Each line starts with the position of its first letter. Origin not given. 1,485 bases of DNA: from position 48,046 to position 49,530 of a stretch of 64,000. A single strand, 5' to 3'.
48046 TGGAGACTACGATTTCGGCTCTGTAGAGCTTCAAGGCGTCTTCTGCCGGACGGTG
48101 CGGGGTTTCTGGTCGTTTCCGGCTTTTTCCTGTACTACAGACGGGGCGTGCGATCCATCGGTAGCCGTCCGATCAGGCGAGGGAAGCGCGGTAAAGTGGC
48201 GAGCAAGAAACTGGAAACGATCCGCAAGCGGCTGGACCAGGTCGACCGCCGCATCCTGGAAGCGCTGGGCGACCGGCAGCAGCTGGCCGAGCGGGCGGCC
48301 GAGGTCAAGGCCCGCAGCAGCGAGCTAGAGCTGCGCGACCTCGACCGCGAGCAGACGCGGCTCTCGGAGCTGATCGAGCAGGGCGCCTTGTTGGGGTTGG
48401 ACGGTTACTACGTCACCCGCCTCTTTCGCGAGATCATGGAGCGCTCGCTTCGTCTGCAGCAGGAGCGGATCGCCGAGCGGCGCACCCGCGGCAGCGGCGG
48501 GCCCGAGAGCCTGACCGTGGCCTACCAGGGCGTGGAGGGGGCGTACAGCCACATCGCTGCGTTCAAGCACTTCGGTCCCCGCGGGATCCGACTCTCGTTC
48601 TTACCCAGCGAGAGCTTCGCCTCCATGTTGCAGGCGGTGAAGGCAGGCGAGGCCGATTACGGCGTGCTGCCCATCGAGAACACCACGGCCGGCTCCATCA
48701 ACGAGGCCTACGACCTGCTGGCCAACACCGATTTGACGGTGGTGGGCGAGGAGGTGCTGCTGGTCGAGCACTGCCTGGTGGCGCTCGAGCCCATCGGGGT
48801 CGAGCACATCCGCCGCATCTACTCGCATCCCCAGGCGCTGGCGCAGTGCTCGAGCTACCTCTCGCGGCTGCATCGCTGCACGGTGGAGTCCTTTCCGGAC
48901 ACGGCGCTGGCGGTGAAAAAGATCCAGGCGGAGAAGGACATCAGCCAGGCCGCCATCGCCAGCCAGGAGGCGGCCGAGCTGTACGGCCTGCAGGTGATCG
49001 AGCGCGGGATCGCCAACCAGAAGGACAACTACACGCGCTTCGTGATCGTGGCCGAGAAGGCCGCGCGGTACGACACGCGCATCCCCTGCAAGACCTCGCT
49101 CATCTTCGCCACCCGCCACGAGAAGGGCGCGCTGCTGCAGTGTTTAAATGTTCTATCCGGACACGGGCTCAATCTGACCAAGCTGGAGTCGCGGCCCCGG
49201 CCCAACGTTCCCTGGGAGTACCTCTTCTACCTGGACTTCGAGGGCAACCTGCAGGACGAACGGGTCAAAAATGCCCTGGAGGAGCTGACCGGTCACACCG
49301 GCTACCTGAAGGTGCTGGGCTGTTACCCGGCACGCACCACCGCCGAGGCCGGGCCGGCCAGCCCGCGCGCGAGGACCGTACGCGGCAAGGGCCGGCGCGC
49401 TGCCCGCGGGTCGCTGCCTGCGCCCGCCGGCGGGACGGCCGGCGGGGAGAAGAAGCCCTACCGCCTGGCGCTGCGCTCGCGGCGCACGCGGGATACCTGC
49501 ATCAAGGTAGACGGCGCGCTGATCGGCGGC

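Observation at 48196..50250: P-protein fused to an apparently dead DAHP synthase barrel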

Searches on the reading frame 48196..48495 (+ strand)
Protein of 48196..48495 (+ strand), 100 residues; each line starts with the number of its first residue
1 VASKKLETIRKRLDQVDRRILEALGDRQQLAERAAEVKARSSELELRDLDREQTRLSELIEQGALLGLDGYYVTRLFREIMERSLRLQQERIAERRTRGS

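Call 27: search_solved_structures(query=window:48196-48495:+, show_alignments=1, max_evalue=0.001)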
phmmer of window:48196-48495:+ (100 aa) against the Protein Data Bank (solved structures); distinct sequences matched with E-value up to 0.001: 6.
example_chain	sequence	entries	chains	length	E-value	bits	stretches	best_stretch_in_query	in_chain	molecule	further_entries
1ecm_A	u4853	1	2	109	6.5e-11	45.6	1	6-93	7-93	ENDO-OXABICYCLIC TRANSITION STATE ANALOGUE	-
5vht_A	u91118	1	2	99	1.5e-08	38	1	6-91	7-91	Chorismate Mutase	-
8cq6_A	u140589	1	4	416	8e-06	29.3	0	21-95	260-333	chorismate mutase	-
5gmu_A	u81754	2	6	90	0.00017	25.1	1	1-90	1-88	Protein AroA(G)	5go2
2h9d_A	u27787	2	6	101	0.00086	22.9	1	6-86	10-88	Salicylate biosynthesis protein pchB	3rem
2d8d_A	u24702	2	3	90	0.00094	22.7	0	4-90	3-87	phospho-2-dehydro-3-deoxyheptonate aldolase/chorismate mutase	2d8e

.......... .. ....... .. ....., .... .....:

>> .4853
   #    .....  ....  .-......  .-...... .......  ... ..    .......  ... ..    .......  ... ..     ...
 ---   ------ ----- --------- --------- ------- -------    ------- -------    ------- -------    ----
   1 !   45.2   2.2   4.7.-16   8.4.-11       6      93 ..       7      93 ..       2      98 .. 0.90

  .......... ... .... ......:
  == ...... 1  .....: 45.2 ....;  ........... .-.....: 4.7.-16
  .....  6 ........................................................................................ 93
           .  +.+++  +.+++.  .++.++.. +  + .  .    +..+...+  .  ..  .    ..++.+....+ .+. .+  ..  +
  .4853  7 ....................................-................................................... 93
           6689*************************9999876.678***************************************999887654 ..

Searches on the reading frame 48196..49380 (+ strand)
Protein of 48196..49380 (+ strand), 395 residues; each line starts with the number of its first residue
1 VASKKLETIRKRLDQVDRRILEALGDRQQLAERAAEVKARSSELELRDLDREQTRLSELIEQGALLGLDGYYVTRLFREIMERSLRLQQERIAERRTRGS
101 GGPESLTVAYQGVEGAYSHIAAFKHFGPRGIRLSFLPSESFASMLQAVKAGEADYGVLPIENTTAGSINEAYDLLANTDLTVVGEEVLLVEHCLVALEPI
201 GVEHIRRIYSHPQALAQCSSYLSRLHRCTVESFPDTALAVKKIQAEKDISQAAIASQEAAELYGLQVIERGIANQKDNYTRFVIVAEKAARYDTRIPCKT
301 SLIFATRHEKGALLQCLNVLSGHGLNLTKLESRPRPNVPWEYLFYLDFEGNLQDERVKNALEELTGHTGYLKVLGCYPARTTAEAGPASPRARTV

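Call 26: search_solved_structures(query=window:48196-49380:+, show_alignments=3, max_evalue=0.00001)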
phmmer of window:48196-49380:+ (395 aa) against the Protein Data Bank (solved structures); distinct sequences matched with E-value up to 0.00001: 9.
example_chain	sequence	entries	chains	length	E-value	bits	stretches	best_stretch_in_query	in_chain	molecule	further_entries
2qmx_A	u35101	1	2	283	2.8e-55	191.3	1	107-378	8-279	Prephenate dehydratase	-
6vh5_A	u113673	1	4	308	2.2e-39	139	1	94-379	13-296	Prephenate dehydratase:Amino acid-binding ACT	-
7alz_A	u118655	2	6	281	1.2e-35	126.7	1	107-380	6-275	Prephenate dehydratase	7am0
4lub_A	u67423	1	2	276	3.8e-34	121.7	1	105-378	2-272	Putative prephenate dehydratase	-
3mwb_A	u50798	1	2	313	3e-29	105.6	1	105-382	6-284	Prephenate dehydratase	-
2qmw_A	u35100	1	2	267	8.3e-22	81.2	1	106-352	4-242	Prephenate dehydratase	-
3luy_A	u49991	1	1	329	2e-12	50.3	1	109-381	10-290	Probable chorismate mutase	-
1ecm_A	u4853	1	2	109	1.6e-10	44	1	6-96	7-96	ENDO-OXABICYCLIC TRANSITION STATE ANALOGUE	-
5vht_A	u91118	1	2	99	1.7e-07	34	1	6-91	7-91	Chorismate Mutase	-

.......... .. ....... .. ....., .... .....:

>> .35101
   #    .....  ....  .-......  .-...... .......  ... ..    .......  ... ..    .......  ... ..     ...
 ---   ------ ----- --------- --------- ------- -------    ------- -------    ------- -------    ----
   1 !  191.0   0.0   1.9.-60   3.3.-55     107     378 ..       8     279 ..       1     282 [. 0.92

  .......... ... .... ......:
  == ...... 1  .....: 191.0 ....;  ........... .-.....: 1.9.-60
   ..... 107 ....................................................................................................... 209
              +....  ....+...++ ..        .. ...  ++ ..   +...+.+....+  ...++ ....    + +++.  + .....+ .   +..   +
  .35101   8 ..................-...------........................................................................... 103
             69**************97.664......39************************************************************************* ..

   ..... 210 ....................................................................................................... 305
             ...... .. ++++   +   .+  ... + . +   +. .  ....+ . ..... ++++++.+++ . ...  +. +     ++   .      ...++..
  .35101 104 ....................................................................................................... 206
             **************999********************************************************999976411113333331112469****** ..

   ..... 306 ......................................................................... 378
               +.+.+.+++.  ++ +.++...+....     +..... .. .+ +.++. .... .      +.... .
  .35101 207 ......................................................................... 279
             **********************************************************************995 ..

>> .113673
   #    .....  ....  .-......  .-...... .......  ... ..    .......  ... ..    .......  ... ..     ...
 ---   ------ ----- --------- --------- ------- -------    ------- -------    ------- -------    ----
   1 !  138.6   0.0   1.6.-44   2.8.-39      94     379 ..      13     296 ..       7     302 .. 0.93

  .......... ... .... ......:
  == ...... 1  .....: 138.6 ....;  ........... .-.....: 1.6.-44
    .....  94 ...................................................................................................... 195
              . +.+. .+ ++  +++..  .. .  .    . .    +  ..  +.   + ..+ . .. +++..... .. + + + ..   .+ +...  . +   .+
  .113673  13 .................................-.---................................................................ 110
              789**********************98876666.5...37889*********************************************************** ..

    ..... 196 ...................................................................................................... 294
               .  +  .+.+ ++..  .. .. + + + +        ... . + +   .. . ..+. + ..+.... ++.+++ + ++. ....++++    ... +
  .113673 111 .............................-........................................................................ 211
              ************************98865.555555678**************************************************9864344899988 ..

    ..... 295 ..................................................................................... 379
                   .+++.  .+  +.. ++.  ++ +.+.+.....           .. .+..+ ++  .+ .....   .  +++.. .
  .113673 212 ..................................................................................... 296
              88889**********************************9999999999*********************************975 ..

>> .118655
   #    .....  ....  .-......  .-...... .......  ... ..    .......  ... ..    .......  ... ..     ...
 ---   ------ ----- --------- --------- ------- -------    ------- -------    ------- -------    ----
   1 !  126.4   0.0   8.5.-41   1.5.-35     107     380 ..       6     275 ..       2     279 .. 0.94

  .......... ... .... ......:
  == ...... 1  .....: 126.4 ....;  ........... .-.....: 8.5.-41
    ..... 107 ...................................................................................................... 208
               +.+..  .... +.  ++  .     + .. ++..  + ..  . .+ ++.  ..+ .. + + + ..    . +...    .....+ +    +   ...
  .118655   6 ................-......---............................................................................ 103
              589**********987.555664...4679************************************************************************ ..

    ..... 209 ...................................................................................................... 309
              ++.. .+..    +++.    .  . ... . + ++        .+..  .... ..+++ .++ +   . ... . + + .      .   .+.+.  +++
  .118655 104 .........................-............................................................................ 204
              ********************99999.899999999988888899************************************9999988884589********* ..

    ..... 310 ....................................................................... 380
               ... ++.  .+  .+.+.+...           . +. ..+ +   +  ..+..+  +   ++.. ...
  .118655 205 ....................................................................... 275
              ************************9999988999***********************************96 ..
